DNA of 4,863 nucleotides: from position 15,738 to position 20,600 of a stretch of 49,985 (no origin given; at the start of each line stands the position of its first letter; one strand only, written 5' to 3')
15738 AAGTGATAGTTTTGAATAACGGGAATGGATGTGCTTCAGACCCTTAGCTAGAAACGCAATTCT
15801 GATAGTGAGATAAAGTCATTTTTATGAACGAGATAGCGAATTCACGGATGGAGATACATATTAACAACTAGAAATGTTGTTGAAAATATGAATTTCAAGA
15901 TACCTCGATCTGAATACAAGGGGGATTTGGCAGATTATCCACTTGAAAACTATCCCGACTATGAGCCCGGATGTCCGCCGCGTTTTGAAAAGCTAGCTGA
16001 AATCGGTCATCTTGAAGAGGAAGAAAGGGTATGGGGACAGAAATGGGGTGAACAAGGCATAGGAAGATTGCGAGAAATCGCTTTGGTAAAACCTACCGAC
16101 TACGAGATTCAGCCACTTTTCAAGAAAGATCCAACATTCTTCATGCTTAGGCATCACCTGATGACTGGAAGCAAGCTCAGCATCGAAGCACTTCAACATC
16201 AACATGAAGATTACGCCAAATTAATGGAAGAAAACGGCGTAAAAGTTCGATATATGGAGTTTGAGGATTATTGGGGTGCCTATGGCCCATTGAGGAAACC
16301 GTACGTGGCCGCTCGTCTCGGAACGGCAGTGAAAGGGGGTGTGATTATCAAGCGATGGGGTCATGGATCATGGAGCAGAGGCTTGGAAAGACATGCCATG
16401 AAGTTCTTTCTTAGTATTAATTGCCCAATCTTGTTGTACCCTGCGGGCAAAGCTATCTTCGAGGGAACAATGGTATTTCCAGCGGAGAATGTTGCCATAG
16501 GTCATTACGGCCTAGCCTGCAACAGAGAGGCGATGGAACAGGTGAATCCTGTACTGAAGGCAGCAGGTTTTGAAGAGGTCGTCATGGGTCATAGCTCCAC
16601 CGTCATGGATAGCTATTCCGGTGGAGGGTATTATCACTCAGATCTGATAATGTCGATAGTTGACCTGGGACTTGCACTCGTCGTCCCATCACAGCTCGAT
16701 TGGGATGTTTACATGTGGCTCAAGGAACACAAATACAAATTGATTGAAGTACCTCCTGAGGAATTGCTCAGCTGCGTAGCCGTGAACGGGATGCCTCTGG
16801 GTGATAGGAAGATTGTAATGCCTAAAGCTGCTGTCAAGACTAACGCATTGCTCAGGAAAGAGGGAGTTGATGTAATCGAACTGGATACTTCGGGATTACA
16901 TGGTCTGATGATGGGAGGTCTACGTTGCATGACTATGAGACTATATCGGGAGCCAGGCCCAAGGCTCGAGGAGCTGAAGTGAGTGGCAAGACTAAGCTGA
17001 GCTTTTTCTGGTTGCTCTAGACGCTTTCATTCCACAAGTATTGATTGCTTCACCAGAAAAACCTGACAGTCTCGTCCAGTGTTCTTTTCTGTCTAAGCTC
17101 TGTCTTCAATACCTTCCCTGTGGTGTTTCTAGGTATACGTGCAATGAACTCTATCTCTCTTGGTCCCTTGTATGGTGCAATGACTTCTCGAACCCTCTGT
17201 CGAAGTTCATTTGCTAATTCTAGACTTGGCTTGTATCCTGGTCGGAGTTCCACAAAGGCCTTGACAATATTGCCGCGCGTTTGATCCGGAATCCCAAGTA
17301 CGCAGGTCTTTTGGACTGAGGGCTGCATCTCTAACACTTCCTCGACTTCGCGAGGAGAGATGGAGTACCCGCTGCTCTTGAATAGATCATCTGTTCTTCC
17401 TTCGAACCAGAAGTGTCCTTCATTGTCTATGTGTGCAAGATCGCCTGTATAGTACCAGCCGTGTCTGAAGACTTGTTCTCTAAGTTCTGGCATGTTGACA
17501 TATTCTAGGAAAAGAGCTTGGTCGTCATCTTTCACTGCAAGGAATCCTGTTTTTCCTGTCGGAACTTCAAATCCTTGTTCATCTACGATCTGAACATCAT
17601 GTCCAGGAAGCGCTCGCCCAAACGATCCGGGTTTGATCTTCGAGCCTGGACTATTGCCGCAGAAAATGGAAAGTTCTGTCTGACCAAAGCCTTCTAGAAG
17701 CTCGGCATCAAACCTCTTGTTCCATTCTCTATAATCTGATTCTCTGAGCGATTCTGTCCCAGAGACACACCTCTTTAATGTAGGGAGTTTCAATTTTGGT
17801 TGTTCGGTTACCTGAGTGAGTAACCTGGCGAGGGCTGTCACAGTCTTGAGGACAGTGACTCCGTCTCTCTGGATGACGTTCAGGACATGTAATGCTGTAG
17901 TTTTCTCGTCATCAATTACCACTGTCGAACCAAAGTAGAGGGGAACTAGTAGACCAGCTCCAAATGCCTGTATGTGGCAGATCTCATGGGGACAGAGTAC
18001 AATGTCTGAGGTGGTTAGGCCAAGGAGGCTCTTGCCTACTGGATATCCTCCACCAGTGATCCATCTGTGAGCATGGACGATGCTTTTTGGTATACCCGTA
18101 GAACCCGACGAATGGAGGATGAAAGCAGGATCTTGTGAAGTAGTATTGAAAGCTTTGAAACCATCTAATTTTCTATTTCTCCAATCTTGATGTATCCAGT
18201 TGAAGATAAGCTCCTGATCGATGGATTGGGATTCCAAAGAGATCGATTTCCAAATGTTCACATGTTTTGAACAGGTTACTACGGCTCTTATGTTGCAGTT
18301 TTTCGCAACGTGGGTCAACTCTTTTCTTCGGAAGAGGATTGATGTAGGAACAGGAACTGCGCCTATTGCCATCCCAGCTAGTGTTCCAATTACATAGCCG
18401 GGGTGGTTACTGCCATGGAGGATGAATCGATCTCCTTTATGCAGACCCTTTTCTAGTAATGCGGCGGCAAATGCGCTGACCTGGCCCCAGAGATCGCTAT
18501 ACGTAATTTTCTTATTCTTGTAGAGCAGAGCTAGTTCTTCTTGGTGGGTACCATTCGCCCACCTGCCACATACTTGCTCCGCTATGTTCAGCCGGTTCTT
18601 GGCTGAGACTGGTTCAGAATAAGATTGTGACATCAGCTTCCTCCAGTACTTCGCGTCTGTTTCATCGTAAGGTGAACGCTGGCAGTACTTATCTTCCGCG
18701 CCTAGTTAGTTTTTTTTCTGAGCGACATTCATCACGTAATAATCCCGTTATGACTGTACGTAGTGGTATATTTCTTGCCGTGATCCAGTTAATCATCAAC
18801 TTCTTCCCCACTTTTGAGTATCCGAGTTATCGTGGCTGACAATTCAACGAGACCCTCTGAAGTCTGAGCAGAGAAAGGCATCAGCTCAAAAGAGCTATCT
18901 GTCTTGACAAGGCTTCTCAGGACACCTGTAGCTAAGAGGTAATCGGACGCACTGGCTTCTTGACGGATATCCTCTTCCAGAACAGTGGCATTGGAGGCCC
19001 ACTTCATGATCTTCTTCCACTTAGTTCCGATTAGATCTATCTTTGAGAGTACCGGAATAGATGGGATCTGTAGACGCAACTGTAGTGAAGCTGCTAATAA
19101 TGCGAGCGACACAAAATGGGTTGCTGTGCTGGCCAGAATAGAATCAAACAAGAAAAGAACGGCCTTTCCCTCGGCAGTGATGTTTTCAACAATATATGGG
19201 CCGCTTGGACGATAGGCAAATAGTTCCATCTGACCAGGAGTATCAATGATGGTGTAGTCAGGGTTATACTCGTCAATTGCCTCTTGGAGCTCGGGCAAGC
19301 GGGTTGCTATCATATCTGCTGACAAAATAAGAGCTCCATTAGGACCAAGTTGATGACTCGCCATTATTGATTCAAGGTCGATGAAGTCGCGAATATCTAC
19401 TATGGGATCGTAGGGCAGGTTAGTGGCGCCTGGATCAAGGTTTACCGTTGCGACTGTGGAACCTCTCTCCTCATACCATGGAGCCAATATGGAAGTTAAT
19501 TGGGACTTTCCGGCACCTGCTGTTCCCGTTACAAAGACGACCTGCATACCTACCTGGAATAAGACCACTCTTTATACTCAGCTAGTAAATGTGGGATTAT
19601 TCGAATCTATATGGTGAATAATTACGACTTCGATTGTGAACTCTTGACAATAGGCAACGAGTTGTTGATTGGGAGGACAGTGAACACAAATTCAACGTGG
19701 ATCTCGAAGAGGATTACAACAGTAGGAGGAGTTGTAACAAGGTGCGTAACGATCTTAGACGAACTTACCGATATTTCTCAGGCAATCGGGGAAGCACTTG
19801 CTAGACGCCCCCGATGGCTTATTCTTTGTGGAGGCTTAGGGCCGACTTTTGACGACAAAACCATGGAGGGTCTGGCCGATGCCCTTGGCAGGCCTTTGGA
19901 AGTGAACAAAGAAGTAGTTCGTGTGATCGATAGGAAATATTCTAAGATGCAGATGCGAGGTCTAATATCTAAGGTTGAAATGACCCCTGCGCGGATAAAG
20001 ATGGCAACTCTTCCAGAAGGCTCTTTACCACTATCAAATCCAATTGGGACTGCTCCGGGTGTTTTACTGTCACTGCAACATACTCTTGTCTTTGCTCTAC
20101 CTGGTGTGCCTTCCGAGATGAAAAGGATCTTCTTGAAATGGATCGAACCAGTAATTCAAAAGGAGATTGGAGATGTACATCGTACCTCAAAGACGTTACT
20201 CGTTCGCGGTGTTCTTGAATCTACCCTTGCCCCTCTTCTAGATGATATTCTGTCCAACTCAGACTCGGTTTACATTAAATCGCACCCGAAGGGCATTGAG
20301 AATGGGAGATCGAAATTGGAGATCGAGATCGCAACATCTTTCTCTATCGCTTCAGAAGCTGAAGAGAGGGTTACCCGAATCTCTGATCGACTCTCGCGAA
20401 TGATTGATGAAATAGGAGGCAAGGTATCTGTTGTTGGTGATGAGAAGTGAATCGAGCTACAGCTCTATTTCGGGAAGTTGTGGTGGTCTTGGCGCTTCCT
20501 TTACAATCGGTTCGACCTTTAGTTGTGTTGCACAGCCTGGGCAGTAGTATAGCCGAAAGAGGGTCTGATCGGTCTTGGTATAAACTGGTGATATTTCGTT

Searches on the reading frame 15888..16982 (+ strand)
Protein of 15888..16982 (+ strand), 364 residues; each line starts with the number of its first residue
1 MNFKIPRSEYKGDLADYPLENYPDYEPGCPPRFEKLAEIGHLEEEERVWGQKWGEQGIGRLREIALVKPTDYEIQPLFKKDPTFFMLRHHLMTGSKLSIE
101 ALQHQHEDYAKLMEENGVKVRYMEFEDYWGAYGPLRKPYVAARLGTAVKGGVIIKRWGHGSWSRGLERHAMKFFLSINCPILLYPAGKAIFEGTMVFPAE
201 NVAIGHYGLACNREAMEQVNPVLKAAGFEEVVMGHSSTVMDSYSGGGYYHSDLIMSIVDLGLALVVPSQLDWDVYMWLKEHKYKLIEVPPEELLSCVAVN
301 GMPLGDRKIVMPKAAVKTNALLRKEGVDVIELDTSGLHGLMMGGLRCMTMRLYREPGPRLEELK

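Call 45: search_protein_families(library=pfam, proteins=[window:15888-16982:+], max_evalue=0.00001)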
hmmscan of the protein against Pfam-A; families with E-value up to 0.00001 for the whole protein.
window:15888-16982:+ (364 aa): 2 families
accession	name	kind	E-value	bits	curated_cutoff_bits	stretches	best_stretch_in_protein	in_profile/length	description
PF02274.22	ADI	-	1.4e-13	51.1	22.8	1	274-354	293-377/377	Arginine deiminase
PF19420.4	DDAH_eukar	-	8.2e-10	38.8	23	1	188-352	117-290/291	N,N dimethylarginine dimethylhydrolase, eukaryotic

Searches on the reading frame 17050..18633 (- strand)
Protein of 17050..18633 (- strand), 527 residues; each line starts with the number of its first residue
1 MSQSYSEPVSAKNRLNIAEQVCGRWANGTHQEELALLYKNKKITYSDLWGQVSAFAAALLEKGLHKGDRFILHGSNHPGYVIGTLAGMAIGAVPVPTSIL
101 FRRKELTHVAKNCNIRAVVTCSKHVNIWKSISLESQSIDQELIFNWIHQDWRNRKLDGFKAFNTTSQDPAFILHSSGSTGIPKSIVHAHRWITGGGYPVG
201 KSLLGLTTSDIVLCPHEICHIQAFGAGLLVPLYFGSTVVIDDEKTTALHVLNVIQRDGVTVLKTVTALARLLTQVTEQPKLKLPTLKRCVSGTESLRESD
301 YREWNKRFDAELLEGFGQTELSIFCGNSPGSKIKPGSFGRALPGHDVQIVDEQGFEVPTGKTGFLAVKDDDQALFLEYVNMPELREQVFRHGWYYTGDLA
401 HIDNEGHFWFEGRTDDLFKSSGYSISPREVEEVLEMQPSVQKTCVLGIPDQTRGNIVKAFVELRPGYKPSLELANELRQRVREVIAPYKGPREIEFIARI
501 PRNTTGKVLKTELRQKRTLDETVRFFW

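Call 46: search_protein_families(library=pfam, proteins=[window:17050-18633:-], max_evalue=0.00001)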
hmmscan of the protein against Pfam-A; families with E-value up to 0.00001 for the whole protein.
window:17050-18633:- (527 aa): 2 families
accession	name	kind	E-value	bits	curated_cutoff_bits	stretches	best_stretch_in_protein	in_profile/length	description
PF00501.34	AMP-binding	-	2.7e-61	207.9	29.9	1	27-370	5-377/384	AMP-binding enzyme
PF13193.12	AMP-binding_C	-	1.4e-18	68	24.5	1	429-507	1-76/76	AMP-binding enzyme C-terminal domain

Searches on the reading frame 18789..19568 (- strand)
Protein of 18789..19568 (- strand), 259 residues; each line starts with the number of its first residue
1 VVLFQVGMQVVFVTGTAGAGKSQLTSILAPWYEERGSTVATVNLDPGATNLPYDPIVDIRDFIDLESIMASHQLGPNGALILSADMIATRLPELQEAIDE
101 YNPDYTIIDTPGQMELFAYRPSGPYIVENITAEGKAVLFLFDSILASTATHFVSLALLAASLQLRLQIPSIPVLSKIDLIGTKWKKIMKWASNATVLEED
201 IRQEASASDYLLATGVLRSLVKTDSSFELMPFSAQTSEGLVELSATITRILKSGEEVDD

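Call 46: search_protein_families(library=pfam, proteins=[window:18789-19568:-], max_evalue=0.00001)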
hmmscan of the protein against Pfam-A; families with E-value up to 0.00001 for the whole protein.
window:18789-19568:- (259 aa): 1 family
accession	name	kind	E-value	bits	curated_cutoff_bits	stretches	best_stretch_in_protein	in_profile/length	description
PF03029.23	ATP_bind_1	-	7.5e-55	186.8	27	1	13-251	1-238/240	Conserved hypothetical ATP binding protein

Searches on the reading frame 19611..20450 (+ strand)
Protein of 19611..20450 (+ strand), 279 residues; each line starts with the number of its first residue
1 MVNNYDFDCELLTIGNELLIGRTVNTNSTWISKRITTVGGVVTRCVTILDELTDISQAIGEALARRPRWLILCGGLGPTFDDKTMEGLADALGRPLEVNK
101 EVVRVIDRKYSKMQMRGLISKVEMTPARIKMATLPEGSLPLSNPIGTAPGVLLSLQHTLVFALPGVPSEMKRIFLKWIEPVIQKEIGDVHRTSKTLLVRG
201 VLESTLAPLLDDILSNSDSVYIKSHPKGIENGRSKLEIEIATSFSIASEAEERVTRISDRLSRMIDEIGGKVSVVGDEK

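Call 46: search_protein_families(library=pfam, proteins=[window:19611-20450:+], max_evalue=0.00001)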
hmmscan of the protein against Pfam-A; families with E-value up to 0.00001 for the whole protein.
window:19611-20450:+ (279 aa): 1 family
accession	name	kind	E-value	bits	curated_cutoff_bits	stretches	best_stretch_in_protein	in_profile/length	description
PF00994.29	MoCF_biosynth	-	6.3e-30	104.2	26.6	1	11-183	2-143/144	Probable molybdopterin binding domain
